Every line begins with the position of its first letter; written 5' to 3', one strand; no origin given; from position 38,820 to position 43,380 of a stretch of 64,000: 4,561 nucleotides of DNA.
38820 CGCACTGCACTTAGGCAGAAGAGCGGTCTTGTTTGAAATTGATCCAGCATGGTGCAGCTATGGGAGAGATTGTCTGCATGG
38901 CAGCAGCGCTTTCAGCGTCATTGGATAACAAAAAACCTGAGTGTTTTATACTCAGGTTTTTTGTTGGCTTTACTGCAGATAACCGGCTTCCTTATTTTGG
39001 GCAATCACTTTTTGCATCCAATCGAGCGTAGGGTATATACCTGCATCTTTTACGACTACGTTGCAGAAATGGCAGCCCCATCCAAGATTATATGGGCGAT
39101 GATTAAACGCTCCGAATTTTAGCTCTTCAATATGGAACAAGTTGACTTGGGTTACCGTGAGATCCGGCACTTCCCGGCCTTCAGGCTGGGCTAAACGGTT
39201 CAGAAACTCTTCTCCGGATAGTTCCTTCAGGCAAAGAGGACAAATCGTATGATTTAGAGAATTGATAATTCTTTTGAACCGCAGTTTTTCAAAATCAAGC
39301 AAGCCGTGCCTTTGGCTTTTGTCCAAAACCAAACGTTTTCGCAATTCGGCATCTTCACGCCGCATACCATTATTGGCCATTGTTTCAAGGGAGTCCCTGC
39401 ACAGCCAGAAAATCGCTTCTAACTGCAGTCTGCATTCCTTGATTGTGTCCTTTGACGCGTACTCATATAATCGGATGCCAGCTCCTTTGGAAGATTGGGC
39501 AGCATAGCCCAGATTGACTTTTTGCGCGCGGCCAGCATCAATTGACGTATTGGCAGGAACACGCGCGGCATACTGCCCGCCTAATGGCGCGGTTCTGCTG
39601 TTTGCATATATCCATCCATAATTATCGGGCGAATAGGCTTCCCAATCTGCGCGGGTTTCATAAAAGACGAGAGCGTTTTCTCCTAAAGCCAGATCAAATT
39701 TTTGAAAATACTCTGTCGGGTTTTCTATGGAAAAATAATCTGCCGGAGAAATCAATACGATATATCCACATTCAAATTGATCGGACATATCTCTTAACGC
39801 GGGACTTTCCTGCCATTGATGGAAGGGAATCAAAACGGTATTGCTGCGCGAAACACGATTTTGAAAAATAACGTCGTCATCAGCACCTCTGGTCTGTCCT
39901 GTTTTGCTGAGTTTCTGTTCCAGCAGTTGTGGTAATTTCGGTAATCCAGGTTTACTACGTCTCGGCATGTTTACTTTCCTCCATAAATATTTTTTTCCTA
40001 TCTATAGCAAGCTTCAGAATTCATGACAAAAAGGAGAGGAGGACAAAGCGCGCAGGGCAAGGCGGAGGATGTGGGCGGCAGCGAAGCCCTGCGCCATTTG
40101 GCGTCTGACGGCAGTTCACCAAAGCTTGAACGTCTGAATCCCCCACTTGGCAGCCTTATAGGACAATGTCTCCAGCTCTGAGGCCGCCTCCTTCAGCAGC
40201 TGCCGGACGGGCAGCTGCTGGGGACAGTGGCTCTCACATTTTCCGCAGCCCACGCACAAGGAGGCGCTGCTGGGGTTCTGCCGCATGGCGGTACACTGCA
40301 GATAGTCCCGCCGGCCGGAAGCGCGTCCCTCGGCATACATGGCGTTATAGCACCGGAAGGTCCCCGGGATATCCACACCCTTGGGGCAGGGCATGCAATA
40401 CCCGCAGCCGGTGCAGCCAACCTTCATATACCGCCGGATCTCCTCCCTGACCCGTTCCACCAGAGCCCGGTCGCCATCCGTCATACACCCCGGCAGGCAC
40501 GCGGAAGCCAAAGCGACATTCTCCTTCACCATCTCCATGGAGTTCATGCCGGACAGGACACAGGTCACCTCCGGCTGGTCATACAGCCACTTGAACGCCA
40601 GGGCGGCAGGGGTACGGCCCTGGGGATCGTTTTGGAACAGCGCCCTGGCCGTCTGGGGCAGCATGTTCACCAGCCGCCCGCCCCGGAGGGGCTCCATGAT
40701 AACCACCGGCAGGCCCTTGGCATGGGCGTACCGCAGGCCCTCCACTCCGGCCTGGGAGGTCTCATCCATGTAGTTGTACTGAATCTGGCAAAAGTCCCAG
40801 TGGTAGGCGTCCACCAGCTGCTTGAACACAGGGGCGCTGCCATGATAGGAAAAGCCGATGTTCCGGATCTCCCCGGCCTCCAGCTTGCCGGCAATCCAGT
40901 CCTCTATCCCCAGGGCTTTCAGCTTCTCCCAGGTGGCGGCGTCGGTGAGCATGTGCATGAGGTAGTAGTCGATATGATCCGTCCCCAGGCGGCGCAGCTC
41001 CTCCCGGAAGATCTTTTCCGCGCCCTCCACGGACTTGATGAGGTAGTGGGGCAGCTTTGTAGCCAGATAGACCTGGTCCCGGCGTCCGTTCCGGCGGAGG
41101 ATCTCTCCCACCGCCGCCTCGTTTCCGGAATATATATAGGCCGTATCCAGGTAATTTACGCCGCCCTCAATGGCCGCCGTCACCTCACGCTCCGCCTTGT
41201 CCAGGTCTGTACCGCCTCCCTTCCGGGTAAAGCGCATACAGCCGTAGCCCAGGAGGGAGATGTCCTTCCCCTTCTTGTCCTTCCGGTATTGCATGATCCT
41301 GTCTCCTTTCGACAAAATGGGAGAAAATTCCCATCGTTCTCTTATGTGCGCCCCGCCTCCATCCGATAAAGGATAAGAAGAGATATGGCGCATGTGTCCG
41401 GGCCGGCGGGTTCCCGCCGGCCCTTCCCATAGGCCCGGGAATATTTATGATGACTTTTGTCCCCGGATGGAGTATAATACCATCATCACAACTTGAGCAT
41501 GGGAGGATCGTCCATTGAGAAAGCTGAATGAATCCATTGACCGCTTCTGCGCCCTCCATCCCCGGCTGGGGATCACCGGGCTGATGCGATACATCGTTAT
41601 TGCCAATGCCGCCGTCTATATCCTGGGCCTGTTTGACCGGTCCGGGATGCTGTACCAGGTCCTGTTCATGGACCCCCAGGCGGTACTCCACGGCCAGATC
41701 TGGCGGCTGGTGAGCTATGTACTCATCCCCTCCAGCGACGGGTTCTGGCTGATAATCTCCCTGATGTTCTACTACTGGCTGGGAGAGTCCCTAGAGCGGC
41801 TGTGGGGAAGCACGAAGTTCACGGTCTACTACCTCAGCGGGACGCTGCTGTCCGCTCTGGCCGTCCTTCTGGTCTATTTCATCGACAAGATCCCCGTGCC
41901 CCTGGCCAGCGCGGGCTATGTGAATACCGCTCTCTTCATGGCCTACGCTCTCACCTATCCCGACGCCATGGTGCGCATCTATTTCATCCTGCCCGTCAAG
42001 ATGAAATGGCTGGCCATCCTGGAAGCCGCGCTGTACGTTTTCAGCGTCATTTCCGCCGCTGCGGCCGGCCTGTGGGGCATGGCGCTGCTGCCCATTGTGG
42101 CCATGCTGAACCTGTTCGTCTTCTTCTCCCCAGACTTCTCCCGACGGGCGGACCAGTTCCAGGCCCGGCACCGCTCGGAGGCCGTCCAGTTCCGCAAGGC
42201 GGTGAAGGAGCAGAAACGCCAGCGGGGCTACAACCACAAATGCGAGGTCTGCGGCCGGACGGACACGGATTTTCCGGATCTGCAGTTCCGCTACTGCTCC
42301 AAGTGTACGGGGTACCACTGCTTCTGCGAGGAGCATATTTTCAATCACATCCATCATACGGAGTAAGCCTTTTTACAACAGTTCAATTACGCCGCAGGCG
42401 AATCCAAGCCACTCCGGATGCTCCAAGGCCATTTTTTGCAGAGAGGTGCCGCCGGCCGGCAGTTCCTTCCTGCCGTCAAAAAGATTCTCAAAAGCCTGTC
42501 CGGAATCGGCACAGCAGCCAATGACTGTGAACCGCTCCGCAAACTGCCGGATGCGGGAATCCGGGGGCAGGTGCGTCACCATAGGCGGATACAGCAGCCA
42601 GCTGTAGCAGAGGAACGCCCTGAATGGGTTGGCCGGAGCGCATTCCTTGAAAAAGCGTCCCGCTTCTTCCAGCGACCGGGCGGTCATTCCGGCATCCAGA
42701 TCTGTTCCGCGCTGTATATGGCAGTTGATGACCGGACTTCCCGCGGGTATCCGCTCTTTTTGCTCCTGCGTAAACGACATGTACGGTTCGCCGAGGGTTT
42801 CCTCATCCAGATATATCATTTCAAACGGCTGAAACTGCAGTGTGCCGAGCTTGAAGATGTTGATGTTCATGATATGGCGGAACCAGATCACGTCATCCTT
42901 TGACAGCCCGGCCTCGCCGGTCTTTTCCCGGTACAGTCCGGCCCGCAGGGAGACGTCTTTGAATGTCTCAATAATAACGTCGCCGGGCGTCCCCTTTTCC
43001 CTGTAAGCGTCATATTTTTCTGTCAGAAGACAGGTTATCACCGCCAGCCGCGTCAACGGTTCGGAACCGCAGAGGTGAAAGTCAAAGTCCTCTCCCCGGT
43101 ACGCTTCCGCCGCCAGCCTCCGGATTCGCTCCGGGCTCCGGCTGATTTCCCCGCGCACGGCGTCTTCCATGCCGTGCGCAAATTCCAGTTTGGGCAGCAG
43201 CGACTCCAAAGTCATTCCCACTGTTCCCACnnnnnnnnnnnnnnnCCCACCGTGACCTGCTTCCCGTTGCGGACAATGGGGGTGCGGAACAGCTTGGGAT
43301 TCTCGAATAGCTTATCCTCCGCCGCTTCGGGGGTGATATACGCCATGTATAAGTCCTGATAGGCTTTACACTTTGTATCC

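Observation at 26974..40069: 67-68 bp inverted repeats carrying inward-facing promoters bracket a 13 kb segment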

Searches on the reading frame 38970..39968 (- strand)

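Call 11: search_protein_families(library=pfam, proteins=[window:38970-39968:-], max_evalue=0.001)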
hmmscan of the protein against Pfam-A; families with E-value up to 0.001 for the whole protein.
window:38970-39968:- (332 aa): 1 family
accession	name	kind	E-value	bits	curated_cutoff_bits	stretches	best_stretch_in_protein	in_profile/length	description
PF09552.15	RE_BstXI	-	7.9e-87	291.6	25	1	18-300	1-290/290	BstXI restriction endonuclease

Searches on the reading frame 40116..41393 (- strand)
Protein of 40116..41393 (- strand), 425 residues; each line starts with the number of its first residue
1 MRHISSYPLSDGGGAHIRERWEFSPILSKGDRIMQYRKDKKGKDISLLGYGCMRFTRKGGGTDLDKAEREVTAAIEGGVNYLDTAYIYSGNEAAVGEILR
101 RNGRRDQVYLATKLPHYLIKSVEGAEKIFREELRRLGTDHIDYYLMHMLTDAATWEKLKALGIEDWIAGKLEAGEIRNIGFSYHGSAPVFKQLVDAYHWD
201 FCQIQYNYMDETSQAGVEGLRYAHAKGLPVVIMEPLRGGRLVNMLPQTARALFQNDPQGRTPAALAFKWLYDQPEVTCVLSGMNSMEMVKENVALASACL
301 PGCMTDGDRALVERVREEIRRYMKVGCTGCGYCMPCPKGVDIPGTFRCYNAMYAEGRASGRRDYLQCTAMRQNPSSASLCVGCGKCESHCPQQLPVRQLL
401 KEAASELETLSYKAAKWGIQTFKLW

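Call 11: search_protein_families(library=pfam, proteins=[window:40116-41393:-], max_evalue=0.001)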
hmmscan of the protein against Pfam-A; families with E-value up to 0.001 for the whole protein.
window:40116-41393:- (425 aa): 5 families
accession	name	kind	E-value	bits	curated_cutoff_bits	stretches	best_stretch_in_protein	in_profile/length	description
PF00248.27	Aldo_ket_red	-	3.6e-34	118.6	24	1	48-297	2-275/291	Aldo/keto reductase family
PF13187.11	Fer4_9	-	2.1e-06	28.1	27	1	327-393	2-50/52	4Fe-4S dicluster domain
PF13534.11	Fer4_17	-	4.6e-06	27.5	22.2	1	327-394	2-60/61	4Fe-4S dicluster domain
PF00037.32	Fer4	-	9.4e-05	22.5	21.1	1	378-392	6-20/24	4Fe-4S binding domain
PF13183.11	Fer4_8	-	0.00014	22.8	27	1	327-393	5-67/68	4Fe-4S dicluster domain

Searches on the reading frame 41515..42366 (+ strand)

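Call 11: search_protein_families(library=pfam, proteins=[window:41515-42366:+], max_evalue=0.001)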
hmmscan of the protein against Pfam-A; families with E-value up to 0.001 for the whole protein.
window:41515-42366:+ (283 aa): 1 family
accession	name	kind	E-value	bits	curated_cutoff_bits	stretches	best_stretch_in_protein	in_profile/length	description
PF01694.28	Rhomboid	-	0.00016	22.3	22.6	1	60-179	2-119/143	Rhomboid domain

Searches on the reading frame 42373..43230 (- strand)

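Call 11: search_protein_families(library=pfam, proteins=[window:42373-43230:-], max_evalue=0.001)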
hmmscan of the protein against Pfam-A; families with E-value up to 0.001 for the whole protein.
window:42373-43230:- (285 aa): 2 families
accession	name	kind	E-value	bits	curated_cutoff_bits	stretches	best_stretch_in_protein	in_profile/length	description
PF18164.7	GNAT_C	-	4.8e-25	88.6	22.8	1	125-270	1-127/142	GNAT-like C-terminal domain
PF18082.7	NAT_N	-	2.8e-11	44.9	27.8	1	6-121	1-127/129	N-acyltransferase N-terminal domain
